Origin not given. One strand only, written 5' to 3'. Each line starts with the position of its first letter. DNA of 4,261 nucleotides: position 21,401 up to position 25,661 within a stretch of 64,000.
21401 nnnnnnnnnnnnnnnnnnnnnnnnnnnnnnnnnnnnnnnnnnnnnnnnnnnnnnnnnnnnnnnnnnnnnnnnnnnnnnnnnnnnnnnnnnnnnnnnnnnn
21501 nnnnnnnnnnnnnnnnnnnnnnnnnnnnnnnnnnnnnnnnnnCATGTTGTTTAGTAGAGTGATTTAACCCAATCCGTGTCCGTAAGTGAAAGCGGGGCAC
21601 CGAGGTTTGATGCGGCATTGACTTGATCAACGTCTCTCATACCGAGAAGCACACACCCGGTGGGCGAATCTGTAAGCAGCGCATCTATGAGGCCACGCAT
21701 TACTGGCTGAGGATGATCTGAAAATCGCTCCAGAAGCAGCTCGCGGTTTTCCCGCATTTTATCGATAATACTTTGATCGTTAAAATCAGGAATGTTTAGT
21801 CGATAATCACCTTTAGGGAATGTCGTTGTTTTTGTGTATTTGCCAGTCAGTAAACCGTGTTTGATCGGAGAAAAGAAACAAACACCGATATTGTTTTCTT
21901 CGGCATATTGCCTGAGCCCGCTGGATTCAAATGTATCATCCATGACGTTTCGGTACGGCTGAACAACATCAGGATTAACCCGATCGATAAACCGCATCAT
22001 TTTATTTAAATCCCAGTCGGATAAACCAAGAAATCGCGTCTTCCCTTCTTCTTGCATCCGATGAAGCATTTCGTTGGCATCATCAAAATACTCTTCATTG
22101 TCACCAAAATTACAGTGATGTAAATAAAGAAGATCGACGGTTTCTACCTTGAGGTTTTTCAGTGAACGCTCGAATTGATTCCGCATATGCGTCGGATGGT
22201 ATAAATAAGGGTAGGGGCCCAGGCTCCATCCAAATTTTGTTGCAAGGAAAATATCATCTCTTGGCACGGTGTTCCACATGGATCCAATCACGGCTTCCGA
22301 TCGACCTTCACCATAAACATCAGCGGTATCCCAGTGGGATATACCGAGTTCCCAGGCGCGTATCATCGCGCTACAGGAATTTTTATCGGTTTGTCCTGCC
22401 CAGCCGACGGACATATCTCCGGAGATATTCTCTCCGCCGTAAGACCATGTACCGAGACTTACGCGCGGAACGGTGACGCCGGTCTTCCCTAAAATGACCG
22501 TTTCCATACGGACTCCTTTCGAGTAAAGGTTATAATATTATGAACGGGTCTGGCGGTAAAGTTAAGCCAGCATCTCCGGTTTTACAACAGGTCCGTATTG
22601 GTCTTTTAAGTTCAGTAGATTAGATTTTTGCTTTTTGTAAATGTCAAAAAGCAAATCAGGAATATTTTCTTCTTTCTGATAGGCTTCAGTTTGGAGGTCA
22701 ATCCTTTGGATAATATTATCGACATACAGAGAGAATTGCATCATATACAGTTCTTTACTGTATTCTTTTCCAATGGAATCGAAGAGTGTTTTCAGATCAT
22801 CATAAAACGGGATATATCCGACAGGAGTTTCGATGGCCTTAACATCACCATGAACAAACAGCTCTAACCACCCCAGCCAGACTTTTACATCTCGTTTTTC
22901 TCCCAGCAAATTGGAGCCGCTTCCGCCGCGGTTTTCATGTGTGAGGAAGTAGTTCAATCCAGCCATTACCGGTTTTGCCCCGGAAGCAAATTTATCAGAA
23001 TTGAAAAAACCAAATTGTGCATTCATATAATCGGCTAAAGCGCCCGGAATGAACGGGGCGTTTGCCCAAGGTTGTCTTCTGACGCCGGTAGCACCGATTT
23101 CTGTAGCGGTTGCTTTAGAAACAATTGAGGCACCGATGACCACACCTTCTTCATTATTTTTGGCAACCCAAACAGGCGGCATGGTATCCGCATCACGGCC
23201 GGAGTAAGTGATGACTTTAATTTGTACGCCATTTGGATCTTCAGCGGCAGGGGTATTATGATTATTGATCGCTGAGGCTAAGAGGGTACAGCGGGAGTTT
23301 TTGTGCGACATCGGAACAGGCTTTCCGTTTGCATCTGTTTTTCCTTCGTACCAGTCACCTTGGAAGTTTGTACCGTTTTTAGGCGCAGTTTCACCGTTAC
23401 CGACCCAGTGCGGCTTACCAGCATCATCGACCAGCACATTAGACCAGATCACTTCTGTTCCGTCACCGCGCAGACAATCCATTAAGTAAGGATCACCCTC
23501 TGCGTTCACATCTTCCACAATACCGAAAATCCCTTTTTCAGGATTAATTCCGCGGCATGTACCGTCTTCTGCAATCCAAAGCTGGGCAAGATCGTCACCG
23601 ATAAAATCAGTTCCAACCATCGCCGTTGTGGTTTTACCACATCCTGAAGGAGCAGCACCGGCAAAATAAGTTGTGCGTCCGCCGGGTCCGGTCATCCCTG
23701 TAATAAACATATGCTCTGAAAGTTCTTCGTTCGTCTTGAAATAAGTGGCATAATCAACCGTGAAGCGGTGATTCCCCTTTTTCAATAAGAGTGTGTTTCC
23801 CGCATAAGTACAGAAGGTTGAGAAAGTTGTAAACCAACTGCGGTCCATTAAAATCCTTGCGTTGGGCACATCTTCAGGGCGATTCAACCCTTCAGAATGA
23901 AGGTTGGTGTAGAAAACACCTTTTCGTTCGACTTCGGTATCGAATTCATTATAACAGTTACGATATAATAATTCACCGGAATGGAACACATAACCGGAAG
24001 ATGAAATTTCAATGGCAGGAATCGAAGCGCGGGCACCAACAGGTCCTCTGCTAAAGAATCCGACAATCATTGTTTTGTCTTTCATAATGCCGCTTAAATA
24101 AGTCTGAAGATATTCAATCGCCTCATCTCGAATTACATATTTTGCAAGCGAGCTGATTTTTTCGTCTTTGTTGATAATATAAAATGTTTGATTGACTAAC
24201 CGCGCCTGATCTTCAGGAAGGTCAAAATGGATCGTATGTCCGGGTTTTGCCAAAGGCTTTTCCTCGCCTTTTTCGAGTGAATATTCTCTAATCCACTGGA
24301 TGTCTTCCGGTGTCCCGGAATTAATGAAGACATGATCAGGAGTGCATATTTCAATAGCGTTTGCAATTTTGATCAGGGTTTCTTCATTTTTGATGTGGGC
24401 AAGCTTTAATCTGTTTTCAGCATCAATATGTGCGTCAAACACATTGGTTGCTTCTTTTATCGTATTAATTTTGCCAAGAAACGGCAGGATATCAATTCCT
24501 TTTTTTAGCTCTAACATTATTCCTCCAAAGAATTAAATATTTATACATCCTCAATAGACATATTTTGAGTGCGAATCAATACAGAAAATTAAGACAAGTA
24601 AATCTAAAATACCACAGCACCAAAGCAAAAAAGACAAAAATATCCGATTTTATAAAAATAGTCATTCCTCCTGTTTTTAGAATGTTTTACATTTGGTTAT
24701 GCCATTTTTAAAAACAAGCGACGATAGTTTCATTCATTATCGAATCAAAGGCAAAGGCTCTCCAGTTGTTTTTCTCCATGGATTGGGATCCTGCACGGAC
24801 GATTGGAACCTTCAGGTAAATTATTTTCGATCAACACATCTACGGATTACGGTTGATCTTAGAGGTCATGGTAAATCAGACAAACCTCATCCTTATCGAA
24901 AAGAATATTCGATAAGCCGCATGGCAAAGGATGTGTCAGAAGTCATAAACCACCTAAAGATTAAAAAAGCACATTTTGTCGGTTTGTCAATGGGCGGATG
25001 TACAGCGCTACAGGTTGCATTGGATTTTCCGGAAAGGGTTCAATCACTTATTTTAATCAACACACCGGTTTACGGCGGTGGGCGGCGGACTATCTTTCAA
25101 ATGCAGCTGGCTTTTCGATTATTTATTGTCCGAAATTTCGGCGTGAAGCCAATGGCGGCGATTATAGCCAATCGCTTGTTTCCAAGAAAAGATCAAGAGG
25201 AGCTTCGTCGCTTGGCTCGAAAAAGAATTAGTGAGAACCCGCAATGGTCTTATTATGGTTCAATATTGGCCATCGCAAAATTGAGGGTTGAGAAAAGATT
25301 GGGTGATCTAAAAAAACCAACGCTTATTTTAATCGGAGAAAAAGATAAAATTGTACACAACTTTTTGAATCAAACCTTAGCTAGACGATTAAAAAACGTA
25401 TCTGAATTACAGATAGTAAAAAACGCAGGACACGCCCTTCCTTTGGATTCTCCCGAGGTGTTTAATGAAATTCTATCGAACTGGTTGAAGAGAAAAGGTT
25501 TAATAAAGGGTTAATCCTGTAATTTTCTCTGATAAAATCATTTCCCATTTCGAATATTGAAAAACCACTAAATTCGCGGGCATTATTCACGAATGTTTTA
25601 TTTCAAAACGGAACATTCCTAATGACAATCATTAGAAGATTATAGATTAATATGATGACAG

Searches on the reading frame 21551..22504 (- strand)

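Call 11: search_protein_families(library=pfam, proteins=[window:21551-22504:-], max_evalue=0.001)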
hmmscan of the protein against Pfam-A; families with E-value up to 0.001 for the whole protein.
window:21551-22504:- (317 aa): 1 family
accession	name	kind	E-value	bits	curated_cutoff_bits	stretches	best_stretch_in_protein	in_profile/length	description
PF00248.27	Aldo_ket_red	-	3.4e-44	151.5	24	1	15-310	2-281/291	Aldo/keto reductase family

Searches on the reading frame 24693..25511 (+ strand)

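Call 11: search_protein_families(library=pfam, proteins=[window:24693-25511:+], max_evalue=0.001)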
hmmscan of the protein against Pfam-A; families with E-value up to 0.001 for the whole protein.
window:24693-25511:+ (273 aa): 7 families
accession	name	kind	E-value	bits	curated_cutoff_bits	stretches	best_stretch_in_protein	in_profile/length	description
PF00561.26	Abhydrolase_1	-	1.5e-33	116.9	25.8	1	24-253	2-244/245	alpha/beta hydrolase fold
PF12697.13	Abhydrolase_6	-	8e-23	82.7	26.3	1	25-259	1-216/217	Alpha/beta hydrolase family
PF12146.15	Hydrolase_4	-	1.3e-20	74.1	27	1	25-252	7-237/239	Serine aminopeptidase, S33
PF03096.20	Ndr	-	1e-09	38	23.3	1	52-271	59-282/283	Ndr family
PF02089.21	Palm_thioest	-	7.4e-05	23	26.8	1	24-128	1-112/254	Palmitoyl protein thioesterase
PF00756.26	Esterase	-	8.1e-05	22.9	22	1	87-240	112-216/251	Putative esterase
PF20408.4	Abhydrolase_11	-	0.00036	20.8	27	0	196-249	117-167/193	Alpha/beta hydrolase domain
